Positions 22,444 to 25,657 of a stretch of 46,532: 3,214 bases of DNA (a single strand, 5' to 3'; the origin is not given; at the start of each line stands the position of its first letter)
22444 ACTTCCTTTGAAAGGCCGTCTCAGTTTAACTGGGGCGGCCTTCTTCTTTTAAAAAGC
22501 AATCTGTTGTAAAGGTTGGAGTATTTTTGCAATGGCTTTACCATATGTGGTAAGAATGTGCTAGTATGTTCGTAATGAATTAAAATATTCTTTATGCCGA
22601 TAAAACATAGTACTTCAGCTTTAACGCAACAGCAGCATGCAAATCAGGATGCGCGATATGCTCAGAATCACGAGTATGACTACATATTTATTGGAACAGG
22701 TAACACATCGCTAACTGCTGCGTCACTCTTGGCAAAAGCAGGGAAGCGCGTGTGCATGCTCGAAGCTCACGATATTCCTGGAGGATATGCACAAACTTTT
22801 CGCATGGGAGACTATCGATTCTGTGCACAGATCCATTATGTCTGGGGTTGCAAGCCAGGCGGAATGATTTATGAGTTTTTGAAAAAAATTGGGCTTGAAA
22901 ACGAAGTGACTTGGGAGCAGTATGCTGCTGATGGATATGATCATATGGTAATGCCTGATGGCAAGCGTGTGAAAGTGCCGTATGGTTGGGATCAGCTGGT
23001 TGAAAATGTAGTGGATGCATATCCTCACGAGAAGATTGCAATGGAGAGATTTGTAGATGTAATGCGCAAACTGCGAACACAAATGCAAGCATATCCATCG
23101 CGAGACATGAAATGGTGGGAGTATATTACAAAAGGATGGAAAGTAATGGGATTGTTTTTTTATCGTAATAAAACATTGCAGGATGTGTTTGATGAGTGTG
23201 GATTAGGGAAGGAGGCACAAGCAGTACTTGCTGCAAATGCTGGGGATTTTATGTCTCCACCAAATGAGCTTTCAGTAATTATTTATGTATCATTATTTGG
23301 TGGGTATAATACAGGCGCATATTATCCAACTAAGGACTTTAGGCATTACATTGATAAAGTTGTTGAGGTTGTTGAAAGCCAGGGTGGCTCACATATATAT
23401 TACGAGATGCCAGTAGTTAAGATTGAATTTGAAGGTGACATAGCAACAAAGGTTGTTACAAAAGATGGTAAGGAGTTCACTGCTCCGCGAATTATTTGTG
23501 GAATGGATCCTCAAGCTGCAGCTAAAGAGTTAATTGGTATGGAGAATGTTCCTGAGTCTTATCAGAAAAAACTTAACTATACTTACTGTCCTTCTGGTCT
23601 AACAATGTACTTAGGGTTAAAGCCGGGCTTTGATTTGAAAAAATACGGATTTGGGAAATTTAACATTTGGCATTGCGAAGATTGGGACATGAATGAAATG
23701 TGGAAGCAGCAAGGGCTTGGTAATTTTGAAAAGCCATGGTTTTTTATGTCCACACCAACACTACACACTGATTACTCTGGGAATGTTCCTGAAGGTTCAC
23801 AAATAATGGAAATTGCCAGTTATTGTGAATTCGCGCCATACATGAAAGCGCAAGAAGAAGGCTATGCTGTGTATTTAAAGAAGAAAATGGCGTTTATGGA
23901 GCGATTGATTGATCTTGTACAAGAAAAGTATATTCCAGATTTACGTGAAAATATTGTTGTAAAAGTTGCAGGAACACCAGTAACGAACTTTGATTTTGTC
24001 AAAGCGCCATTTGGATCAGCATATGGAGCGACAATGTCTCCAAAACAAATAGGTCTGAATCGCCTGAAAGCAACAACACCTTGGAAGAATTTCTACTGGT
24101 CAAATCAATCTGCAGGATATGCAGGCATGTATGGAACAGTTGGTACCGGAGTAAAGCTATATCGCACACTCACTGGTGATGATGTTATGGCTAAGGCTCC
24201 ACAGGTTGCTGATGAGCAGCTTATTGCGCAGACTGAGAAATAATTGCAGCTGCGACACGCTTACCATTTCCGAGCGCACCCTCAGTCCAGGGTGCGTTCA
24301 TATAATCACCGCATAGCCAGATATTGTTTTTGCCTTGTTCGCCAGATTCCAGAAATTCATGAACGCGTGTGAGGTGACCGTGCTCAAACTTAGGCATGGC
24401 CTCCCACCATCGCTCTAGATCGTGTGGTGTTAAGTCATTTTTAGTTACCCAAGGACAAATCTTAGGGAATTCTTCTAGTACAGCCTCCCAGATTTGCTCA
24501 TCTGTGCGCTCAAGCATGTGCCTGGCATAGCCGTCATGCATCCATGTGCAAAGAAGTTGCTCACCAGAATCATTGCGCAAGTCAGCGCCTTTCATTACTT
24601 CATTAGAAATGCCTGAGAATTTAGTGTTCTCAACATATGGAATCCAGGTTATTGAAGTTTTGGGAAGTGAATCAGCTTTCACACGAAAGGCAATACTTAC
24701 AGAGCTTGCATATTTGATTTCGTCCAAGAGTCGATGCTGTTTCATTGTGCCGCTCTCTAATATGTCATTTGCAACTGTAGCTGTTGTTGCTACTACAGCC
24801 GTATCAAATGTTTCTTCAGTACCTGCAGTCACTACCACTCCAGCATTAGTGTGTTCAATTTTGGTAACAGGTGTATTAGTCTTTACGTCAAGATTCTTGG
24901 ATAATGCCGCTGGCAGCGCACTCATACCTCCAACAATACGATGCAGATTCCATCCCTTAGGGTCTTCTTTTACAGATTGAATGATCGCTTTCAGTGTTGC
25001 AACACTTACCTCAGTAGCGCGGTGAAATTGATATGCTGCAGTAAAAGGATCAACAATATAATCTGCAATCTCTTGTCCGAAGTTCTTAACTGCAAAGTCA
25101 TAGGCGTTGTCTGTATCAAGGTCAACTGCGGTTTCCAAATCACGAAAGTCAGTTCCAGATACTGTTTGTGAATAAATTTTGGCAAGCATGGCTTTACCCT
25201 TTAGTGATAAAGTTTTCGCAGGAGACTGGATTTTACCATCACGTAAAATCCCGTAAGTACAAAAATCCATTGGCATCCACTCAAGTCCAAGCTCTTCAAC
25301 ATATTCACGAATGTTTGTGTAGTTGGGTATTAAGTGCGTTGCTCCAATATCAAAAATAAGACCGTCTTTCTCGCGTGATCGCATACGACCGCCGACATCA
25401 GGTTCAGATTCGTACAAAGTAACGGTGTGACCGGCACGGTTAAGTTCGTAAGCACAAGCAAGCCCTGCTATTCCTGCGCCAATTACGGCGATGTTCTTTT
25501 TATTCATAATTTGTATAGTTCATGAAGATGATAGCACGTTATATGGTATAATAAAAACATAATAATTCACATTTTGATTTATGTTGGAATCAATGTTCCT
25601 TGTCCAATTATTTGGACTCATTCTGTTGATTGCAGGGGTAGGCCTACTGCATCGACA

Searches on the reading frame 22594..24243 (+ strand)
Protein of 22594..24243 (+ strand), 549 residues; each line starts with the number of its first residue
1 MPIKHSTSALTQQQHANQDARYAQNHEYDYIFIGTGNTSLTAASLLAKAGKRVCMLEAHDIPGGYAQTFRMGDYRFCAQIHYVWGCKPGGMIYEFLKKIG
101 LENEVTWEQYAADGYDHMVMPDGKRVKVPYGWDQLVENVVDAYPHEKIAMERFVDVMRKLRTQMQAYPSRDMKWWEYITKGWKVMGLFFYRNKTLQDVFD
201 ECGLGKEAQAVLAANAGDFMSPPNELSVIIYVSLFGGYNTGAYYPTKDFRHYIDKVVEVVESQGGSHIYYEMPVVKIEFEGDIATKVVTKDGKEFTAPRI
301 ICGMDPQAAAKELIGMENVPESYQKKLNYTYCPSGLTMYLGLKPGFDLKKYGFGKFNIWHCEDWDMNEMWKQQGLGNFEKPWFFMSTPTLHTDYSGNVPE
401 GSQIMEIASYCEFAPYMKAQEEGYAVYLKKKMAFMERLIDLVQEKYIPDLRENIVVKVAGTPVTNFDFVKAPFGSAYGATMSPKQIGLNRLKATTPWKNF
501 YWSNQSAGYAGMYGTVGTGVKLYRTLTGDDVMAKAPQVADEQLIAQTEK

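Call 6: search_protein_families(library=pfam, proteins=[window:22594-24243:+])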
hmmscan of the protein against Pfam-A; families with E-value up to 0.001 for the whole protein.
window:22594-24243:+ (549 aa): 3 families
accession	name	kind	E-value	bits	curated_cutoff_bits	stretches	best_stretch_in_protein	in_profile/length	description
PF01593.30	Amino_oxidase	-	4.2e-16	59.7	19.8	1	40-349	4-297/443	Flavin containing amine oxidoreductase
PF13450.12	NAD_binding_8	-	9.4e-11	42.3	21.9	1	33-98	2-67/68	NAD(P)-binding Rossmann-like domain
PF01266.30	DAO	-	8.5e-06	25.9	27.9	1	30-309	2-207/353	FAD dependent oxidoreductase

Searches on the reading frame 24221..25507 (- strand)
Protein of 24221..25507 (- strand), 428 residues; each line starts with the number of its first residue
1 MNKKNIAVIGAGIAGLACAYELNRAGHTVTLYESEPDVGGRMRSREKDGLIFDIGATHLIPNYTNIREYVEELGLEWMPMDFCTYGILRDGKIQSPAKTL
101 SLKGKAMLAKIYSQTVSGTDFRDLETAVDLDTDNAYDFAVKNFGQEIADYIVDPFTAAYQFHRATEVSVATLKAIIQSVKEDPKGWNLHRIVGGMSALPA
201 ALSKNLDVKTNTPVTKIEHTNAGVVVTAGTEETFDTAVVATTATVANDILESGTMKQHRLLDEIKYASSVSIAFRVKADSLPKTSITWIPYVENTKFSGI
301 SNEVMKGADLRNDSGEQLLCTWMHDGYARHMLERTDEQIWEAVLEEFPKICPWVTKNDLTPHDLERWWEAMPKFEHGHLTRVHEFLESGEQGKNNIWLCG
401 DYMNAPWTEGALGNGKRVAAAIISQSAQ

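Call 11: search_protein_families(library=ncbifam, proteins=[window:24221-25507:-])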
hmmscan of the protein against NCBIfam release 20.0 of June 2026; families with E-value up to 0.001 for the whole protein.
window:24221-25507:- (428 aa): 68 families (the best 25 are shown)
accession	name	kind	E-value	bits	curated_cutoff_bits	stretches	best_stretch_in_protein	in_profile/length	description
NF005560.0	PRK07233.1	equivalog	6.5e-31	107.6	252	1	5-422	2-428/435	hypothetical protein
TIGR00562.1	proto_IX_ox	equivalog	9.9e-27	93.6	97.85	2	3-156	2-161/470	protoporphyrinogen oxidase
NF008841.0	PRK11883.1-1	equivalog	4.7e-26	91.7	517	1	2-423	2-448/453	protoporphyrinogen oxidase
NF008845.0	PRK11883.1-5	equivalog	2.5e-23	82.1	560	2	180-424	216-463/468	protoporphyrinogen oxidase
TIGR03467.1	HpnE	equivalog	1e-21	77.8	283.05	1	6-76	1-73/430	hydroxysqualene dehydroxylase HpnE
TIGR02734.1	crtI_fam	subfamily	1.2e-16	60.5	238.1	1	7-59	2-54/504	phytoene desaturase family protein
NF009410.0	PRK12771.1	subfamily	1.9e-13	49.9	516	1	4-43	139-178/566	NAD(P)-binding protein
NF005548.0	PRK07208.1-4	equivalog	2.1e-13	49.7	389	1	2-68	2-68/488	hypothetical protein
NF058655.1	CrtID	equivalog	3.5e-13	49.2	640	1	6-58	1-53/478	bifunctional phytoene desaturase/3,4-desaturase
NF009081.0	PRK12416.1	equivalog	4.2e-13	49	702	2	201-425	231-460/466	protoporphyrinogen oxidase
NF005547.0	PRK07208.1-3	equivalog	1.6e-12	46.9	380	1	2-73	3-74/465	hypothetical protein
NF045637.1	carotdesatCrtDProt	equivalog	7.7e-12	44.5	580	1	6-59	1-54/485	1-hydroxycarotenoid 3,4-desaturase CrtD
TIGR02733.1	desat_CrtD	equivalog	9.4e-11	41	549.7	1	4-58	2-56/492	C-3',4' desaturase CrtD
TIGR01317.1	GOGAT_sm_gam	subfamily_domain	1.2e-10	40.9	447.7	1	4-42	144-182/485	glutamate synthase small subunit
TIGR03197.1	MnmC_Cterm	equivalog_domain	1.4e-10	40.8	174.2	1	6-39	2-35/400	FAD-dependent 5-carboxymethylaminomethyl-2-thiouridine(34) oxidoreductase MnmC1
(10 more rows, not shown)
